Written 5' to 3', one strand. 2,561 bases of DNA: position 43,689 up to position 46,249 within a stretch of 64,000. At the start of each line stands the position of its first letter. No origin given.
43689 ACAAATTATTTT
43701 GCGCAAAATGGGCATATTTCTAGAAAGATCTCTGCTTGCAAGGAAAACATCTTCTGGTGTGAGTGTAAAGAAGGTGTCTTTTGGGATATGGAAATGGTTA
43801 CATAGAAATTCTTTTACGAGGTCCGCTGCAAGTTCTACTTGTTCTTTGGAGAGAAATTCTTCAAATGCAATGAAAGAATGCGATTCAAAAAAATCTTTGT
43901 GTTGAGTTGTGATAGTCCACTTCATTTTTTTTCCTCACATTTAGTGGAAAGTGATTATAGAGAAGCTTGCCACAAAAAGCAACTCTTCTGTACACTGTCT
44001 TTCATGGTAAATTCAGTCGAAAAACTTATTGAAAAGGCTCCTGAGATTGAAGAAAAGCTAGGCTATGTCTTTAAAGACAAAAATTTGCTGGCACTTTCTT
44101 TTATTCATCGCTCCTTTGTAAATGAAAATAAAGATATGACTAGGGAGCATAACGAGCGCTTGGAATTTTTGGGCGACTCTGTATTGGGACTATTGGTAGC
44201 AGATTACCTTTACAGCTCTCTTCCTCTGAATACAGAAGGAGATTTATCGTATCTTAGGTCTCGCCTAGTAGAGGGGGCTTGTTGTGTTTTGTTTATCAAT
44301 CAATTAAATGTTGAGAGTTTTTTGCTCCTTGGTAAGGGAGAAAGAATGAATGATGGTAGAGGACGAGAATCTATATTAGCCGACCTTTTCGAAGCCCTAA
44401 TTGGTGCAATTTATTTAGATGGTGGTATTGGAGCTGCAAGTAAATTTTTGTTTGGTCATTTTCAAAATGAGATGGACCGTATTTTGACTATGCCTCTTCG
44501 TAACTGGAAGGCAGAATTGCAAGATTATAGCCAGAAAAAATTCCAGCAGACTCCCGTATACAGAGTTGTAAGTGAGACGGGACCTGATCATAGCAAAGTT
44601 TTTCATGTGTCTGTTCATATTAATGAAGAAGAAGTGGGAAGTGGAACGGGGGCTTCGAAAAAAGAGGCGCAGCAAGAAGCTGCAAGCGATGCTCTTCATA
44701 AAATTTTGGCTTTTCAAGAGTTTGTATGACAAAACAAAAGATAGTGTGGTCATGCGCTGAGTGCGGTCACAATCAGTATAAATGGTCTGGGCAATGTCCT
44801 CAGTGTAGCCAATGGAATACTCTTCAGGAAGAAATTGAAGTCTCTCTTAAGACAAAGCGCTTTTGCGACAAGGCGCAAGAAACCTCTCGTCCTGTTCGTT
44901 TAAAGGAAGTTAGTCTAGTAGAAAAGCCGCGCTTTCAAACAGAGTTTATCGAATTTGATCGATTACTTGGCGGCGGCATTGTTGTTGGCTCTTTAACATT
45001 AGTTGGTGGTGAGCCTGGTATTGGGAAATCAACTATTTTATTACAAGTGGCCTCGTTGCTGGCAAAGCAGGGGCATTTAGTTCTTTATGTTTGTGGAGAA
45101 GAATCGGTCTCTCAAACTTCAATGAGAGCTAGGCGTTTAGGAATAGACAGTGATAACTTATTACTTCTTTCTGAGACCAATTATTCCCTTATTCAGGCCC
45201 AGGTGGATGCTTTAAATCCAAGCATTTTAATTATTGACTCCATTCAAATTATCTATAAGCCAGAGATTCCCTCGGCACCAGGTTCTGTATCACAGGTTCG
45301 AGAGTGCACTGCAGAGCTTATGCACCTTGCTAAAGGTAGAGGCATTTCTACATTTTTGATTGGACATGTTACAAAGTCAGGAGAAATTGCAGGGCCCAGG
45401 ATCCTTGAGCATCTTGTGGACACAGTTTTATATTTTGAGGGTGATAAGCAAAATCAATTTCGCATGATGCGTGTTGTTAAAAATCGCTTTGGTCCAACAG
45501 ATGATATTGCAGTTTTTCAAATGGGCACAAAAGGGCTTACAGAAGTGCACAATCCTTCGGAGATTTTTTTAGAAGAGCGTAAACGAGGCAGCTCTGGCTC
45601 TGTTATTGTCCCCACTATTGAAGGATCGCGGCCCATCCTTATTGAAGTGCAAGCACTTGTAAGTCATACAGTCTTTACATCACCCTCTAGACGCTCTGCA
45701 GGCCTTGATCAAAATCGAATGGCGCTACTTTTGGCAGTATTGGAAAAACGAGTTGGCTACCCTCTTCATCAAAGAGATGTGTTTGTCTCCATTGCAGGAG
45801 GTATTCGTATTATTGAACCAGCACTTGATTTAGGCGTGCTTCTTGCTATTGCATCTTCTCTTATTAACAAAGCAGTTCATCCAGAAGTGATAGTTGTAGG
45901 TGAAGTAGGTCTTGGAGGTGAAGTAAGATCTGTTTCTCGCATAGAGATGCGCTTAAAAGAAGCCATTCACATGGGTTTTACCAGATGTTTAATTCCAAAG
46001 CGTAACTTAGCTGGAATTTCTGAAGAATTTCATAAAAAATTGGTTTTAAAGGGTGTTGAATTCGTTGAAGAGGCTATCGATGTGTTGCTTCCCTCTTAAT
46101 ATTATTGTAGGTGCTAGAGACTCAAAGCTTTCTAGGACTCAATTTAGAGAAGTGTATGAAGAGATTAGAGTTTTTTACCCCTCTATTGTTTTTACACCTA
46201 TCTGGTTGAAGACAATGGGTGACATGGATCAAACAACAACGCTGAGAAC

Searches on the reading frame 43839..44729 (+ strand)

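Call 6: search_protein_families(library=pfam, proteins=[window:43839-44729:+], max_evalue=0.01)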
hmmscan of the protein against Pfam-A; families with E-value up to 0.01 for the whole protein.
window:43839-44729:+ (296 aa): 5 families
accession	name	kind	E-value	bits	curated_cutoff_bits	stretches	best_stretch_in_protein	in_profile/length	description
PF14622.11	Ribonucleas_3_3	-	7.7e-31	107.4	35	1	80-205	1-121/128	Ribonuclease-III-like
PF00636.31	Ribonuclease_3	-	6.3e-23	81.9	27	1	106-196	1-102/102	Ribonuclease III domain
PF00035.32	dsrm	-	1.5e-19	70.8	23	1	223-288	1-65/66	Double-stranded RNA binding motif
PF14709.13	DND1_DSRM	-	4.4e-05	24.2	25.7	1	225-285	5-75/80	double strand RNA binding domain from DEAD END PROTEIN 1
PF24995.1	DSRM_2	-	0.0046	17.8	27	1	256-288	44-76/79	dsRNA binding domain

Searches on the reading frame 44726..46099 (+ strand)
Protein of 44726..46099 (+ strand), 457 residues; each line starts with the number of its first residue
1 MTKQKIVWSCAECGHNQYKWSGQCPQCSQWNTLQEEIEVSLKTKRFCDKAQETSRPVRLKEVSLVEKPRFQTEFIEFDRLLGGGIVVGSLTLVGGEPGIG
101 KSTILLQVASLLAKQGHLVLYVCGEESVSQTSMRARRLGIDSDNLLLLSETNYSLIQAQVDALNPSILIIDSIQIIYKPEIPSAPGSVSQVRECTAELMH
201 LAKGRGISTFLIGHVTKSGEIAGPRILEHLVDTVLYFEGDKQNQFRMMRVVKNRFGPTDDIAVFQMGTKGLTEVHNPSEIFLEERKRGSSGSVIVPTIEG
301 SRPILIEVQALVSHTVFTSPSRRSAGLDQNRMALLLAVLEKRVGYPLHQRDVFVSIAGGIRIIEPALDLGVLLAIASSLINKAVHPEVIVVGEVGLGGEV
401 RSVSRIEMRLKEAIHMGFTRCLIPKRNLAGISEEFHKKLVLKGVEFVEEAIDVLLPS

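Call 6: search_protein_families(library=pfam, proteins=[window:44726-46099:+], max_evalue=0.01)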
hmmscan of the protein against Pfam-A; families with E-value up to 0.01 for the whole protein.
window:44726-46099:+ (457 aa): 16 families
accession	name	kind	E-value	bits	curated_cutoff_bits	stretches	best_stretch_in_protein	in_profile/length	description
PF06745.19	ATPase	-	3.5e-16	59.7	26.6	2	75-145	6-77/231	KaiC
PF13481.12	AAA_25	-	5.8e-12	46.1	27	1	70-219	15-194/195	AAA domain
PF13541.12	ChlI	-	1.6e-07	31.7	27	1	343-427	36-121/121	Subunit ChlI of Mg-chelatase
PF18073.7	Zn_ribbon_LapB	-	2.2e-07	30.9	25.7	1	8-35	1-28/28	Rubredoxin metal binding domain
PF05362.19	Lon_C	-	1.6e-06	28.3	21.1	1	365-455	110-203/205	Lon protease (S16) C-terminal proteolytic domain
PF03796.21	DnaB_C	-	1.6e-06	28.1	27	1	71-172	3-108/255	DnaB-like helicase C terminal domain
PF13401.12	AAA_22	-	1.3e-05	25.9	27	1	90-214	7-123/130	AAA domain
PF25199.1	nSTAND_NTPase5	-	7.3e-05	23.1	34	1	89-149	42-102/145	Novel STAND NTPase 5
PF03266.21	NTPase_1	-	0.00016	22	23.9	1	92-119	3-30/168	NTPase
PF00154.27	RecA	-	0.00035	20.6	27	1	75-174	38-140/262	recA bacterial DNA recombination protein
PF13191.12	AAA_16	-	0.00056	20.9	32.6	1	89-129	25-70/167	AAA ATPase domain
PF07088.17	GvpD_P-loop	-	0.0012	19.2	24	0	150-248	92-183/189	GvpD gas vesicle protein, P-loop domain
PF01656.29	CbiA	-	0.0026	18.2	25.4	0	91-263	2-91/125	CobQ/CobB/MinD/ParA nucleotide binding domain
PF13604.12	AAA_30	-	0.003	17.7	27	1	90-171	20-95/191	AAA domain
PF00004.35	AAA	-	0.007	17.2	21.2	0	92-222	2-115/131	ATPase family associated with various cellular activities (AAA)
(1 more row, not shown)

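Call 43: find_homologous_proteins(query=window:44726-46096:+, max_evalue=1e-30)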
Query window:44726-46096:+ (457 aa): 8000 proteins with E <= 1e-30 among 8000 candidates; the best 120 are listed.
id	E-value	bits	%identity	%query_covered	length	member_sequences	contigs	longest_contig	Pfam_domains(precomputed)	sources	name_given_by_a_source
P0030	9.3e-298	1005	100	100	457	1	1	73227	PF18073.8,PF06745.20,PF03796.22,PF05362.20,PF13401.13,PF13481.13,PF13541.13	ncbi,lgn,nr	ncbi:MAG: DNA repair protein RadA [Chlamydiales bacterium]|nr:DNA repair protein RadA [Chlamydiales 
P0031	1.1e-247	840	81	100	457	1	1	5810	PF18073.8,PF06745.20,PF03796.22,PF05362.20,PF13481.13,PF13541.13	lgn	-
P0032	7.7e-235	798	78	100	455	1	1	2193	PF18073.8,PF06745.20,PF03796.22,PF05362.20,PF00154.28,PF13481.13,PF13541.13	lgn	-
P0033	4.8e-231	785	75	100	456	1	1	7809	PF06745.20,PF05362.20,PF13481.13,PF13541.13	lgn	-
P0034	3.3e-229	779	75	100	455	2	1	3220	PF18073.8,PF06745.20,PF03796.22,PF05362.20,PF13481.13,PF13541.13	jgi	jgi:DNA repair protein RadA/Sms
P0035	1.5e-228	777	75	100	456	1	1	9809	PF06745.20,PF03796.22,PF05362.20,PF13481.13,PF13541.13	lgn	-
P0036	1.1e-225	767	75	100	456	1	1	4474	PF18073.8,PF06745.20,PF03796.22,PF05362.20,PF13481.13,PF13541.13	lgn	-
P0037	5.9e-221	752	73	100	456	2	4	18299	PF18073.8,PF06745.20,PF03796.22,PF25199.2,PF13481.13,PF13541.13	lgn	-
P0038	1.2e-220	751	74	100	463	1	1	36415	PF18073.8,PF06745.20,PF03796.22,PF13604.13,PF05362.20,PF00154.28,PF13481.13,PF13541.13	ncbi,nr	ncbi:MAG: DNA repair protein RadA [Parachlamydiales bacterium]|nr:DNA repair protein RadA [Parachlam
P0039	1.8e-220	750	73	100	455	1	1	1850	PF18073.8,PF06745.20,PF03796.22,PF13604.13,PF05362.20,PF00154.28,PF13481.13,PF13541.13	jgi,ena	-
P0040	5.6e-220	749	73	100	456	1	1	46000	PF18073.8,PF06745.20,PF03796.22,PF05362.20,PF13481.13,PF13541.13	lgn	-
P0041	8.9e-220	748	73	100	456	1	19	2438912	PF18073.8,PF06745.20,PF03796.22,PF13481.13,PF13541.13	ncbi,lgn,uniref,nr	ncbi:DNA repair protein RadA [Candidatus Protochlamydia amoebophila]|uniref:DNA repair protein RadA 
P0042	3.8e-219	746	73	100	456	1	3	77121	PF18073.8,PF06745.20,PF03796.22,PF05362.20,PF13481.13,PF13541.13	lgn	-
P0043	4.0e-219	746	73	100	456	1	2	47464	PF18073.8,PF06745.20,PF03796.22,PF13481.13,PF13541.13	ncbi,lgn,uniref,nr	ncbi:DNA repair protein RadA [Candidatus Protochlamydia sp. R18]|uniref:DNA repair protein RadA n=1 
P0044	7.1e-219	745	73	100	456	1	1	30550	PF18073.8,PF06745.20,PF03796.22,PF13481.13,PF13541.13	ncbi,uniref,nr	ncbi:DNA repair protein RadA [Candidatus Protochlamydia amoebophila]|uniref:DNA repair protein RadA 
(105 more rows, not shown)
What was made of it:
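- RadA at 44726-46099 is 71-74% identical to Protochlamydia, Parachlamydia and Parachlamydiales RadA (call 43). The producer is related to obligate intracellular chlamydiae (call 43) and itself depends on lipid II (established knowledge).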
